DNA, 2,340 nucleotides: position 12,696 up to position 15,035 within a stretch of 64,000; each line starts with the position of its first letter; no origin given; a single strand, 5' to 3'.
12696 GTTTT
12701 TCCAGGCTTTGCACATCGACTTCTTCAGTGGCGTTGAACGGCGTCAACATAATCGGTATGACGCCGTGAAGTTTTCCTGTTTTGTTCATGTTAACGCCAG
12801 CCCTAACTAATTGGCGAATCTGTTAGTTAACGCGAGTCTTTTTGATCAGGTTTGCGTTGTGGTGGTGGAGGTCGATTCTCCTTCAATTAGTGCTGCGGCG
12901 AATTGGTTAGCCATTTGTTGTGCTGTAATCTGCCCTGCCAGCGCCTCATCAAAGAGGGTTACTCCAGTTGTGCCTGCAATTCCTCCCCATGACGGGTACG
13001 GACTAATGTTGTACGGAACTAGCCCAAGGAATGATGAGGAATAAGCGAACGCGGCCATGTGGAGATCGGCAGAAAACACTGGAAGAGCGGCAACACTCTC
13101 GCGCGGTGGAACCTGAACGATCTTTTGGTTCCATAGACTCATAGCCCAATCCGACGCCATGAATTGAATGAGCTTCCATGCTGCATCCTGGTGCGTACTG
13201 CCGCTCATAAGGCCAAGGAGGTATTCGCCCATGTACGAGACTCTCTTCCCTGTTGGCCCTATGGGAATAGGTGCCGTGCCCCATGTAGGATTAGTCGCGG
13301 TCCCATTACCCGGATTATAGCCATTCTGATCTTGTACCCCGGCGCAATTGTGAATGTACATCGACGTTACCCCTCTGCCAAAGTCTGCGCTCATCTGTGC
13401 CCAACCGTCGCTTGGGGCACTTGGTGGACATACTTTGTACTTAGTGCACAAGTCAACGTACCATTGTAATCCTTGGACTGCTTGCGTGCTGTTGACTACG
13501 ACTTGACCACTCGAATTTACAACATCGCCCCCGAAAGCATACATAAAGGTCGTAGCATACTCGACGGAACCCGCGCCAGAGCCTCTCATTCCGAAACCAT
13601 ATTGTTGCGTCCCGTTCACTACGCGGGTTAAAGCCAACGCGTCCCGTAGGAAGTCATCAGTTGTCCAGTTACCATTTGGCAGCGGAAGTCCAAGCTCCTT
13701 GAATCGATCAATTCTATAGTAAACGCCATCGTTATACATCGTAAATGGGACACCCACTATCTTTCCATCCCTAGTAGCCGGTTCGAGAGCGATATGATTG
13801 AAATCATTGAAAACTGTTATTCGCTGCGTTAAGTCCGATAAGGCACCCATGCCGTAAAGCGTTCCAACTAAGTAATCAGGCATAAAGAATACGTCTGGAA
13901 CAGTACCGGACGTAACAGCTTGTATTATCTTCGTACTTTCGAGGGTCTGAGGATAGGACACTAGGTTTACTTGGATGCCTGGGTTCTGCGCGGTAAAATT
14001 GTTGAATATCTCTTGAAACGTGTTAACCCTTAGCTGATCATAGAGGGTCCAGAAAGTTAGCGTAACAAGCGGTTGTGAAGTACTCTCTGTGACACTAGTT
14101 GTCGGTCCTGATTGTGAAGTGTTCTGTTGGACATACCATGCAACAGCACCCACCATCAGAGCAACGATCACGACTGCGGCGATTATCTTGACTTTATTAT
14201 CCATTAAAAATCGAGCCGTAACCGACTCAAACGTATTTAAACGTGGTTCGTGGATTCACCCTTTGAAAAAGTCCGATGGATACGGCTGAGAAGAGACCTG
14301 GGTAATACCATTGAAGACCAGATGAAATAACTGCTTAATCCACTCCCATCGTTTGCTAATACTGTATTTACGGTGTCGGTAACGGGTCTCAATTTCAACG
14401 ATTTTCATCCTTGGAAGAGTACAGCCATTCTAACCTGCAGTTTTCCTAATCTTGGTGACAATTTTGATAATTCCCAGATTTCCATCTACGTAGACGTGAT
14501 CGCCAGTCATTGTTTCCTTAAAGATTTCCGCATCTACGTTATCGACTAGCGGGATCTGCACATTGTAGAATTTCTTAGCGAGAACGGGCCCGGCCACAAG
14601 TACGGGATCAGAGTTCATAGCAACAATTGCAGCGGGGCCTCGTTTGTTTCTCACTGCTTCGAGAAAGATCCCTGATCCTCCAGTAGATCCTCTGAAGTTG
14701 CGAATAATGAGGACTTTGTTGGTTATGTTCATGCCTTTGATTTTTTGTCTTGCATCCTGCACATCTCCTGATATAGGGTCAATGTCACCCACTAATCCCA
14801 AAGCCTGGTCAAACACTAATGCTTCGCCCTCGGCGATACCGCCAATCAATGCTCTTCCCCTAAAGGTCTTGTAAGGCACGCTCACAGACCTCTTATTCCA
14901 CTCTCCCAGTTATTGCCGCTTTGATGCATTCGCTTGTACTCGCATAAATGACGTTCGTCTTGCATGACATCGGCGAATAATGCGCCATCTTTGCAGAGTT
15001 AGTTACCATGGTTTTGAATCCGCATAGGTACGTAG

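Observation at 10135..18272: AcnX (large+small) sits in an operon with a sugar-type ABC transporter, a DapA-family aldolase and an SdhA-like flavoprotein: a substrate-unknown catabolic module, not the isoprenoid context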

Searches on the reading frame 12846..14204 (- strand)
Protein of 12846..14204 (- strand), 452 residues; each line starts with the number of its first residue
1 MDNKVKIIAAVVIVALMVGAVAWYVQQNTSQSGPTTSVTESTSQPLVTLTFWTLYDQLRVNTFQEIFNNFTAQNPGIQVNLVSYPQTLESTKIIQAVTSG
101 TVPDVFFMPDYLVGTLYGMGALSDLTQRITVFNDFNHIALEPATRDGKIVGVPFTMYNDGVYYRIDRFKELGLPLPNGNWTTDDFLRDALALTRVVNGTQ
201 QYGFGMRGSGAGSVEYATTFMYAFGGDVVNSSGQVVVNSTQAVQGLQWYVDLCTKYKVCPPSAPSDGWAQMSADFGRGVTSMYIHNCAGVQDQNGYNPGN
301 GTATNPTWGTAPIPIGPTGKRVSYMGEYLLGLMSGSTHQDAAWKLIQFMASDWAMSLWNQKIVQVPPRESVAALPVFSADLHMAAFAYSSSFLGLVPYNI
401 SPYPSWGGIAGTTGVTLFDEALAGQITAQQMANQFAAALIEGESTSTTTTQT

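Call 3: search_protein_families(library=pfam, proteins=[window:12846-14204:-])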
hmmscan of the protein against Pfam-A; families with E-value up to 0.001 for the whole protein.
window:12846-14204:- (452 aa): 2 families
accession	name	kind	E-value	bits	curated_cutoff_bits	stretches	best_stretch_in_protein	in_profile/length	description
PF01547.30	SBP_bac_1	-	9.6e-35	121.5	26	1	61-352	6-303/307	Bacterial extracellular solute-binding protein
PF13416.11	SBP_bac_8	-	2.4e-28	100.2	27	1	66-385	2-279/279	Bacterial extracellular solute-binding protein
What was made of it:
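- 12846..14204 (-): Family-1 (CUT1) solute-binding protein with an N-terminal membrane anchor and a Thr-rich C-terminus. PF01547 E=9.6e-35 and PF13416 (call 3).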

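Call 4: search_protein_families(library=ncbifam, proteins=[window:12846-14204:-])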
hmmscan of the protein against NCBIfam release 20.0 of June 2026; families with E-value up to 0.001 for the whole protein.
window:12846-14204:- (452 aa): 3 families
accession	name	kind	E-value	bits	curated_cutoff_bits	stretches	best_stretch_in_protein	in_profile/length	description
NF053763.1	ABCarbgalBndGanS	equivalog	3e-11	42.7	700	1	11-231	7-208/420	galactooligosaccharide ABC transporter substrate-binding protein GanS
TIGR03850.1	bind_CPR_0540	equivalog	4.4e-07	28.9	299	1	11-127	7-116/437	carbohydrate ABC transporter substrate-binding protein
NF007011.0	PRK09474.1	equivalog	3.1e-06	26.3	291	1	59-170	42-150/396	maltose/maltodextrin ABC transporter substrate-binding protein MalE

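Call 39: search_solved_structures(query=window:12846-14204:-, max_evalue=0.00001)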
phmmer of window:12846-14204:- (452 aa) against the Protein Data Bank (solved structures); distinct sequences matched with E-value up to 0.00001: 35.
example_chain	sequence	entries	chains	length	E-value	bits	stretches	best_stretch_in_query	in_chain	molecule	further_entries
6dtq_A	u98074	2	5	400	3.3e-21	78.8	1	66-371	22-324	maltose-binding protein MalE3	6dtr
7x0i_A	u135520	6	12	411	6.1e-21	77.9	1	48-378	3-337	CbpB | CpbB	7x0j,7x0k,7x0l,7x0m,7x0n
4rya_A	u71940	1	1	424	3.1e-19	72.3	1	48-438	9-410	ABC transporter substrate binding protein (Sorbitol)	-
3jzj_A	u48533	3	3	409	9.2e-18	67.5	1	47-386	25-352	Acarbose/maltose binding protein GacH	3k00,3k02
3k01_A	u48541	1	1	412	1e-17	67.3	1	48-386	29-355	Acarbose/maltose binding protein GacH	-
4qrz_A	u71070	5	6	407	1.8e-16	63.2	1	44-436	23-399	ABC-TYPE SUGAR TRANSPORTER | ABC transporter, substrate binding protein (Sugar)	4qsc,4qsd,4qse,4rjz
3uor_A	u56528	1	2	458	3.2e-16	62.4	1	304-386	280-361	ABC transporter sugar binding protein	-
8art_A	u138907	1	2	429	4e-15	58.8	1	41-373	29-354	Putative secreted maltose-binding protein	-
6rjy_A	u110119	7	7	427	5.6e-14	55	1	49-367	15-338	Arabino-oligosaccharids-binding protein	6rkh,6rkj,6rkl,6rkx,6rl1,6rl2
7bvt_A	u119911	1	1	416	2.6e-13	52.8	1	47-373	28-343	Hypothetical sugar ABC-transporter sugar binding protein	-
1eu8_A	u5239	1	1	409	6.8e-13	51.4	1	64-431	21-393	TREHALOSE/MALTOSE BINDING PROTEIN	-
7c6z_A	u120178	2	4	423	1.9e-11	46.6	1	74-412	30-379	Sugar ABC transporter, periplasmic sugar-binding protein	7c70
7c6x_A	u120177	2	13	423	1.9e-11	46.6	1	74-412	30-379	Sugar ABC transporter, periplasmic sugar-binding protein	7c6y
7c6f_A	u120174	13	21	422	2e-11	46.6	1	74-412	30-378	Sugar ABC transporter, periplasmic sugar-binding protein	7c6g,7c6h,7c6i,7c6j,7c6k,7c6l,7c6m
7c63_A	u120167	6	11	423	2.8e-11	46.1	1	74-412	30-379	Sugar ABC transporter, periplasmic sugar-binding protein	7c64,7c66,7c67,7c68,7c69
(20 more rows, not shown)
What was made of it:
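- The importer is CUT1 type (calls 3, 4, 39).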

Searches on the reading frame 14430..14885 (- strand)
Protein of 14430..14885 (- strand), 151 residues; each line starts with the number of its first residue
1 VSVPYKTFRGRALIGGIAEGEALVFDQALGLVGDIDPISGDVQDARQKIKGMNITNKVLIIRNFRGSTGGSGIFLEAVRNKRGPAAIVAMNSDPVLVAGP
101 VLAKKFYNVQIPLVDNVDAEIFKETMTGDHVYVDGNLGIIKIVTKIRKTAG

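Call 3: search_protein_families(library=pfam, proteins=[window:14430-14885:-])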
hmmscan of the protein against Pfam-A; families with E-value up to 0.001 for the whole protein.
window:14430-14885:- (151 aa): 1 family
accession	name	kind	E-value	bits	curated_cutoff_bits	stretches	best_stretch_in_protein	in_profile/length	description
PF01989.23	AcnX_swivel_put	-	2.3e-20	72.6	27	1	31-114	3-80/80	Aconitase X swivel domain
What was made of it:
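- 14430..14885 (-): AcnX small (swivel) subunit, 151 aa. PF01989 E=2.3e-20 (call 3).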

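Call 4: search_protein_families(library=ncbifam, proteins=[window:14430-14885:-])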
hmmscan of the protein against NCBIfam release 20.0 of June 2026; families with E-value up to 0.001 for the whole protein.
window:14430-14885:- (151 aa): 2 families
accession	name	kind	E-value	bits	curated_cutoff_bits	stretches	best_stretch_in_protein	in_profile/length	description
NF003046.0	PRK03955.1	equivalog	3e-26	91.9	163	1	7-144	3-131/132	DUF126 domain-containing protein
NF051439.1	C3LHypDHLhpIPSEAE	equivalog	4.6e-22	78.1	700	1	12-136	2-125/555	cis-3-hydroxy-L-proline dehydratase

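Call 47: search_solved_structures(query=window:14430-14885:-, max_evalue=0.01, show_alignments=3)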
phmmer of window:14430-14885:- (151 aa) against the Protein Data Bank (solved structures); distinct sequences matched with E-value up to 0.01: 5.
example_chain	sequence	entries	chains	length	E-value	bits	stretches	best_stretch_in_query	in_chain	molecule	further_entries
7cnr_B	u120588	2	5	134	6.1e-18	68.4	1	8-143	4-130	UPF0107 protein TK1248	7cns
7cnp_A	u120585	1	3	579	8.9e-17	64.6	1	10-136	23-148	cis-3-hydroxy-L-proline dehydratase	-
7d2r_A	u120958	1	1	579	9e-17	64.6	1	10-136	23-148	cis-3-hydroxy-L-proline dehydratase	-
7cnq_A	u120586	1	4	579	2.4e-16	63.2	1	10-136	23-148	cis-3-hydroxy-L-proline dehydratase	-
2hi6_A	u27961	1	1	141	1.6e-15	60.6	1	8-143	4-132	UPF0107 protein AF0055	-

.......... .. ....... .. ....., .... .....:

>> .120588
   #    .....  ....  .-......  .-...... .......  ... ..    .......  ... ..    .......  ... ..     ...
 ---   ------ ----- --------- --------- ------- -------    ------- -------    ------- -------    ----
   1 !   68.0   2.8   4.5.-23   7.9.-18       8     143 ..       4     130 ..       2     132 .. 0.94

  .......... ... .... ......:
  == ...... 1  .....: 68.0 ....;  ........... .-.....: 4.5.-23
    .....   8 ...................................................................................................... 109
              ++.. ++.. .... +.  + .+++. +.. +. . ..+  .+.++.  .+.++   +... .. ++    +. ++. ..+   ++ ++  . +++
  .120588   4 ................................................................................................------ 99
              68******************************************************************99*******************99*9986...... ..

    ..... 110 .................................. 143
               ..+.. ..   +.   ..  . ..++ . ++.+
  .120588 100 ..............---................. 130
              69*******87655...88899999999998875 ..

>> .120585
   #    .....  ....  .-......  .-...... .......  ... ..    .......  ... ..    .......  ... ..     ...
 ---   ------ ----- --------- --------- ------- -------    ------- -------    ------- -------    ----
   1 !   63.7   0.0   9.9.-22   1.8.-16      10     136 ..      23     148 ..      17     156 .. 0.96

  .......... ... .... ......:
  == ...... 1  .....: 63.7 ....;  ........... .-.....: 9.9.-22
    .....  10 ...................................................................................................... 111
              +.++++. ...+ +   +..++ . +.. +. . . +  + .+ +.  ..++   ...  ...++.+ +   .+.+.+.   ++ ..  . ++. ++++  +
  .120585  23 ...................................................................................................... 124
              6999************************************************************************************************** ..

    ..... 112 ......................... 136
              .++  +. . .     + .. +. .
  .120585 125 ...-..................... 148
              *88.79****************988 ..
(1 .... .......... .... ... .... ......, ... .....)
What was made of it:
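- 14430..14885 (-): At Trp35 is Val32 here and At Thr72 is Gly69 (call 47).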
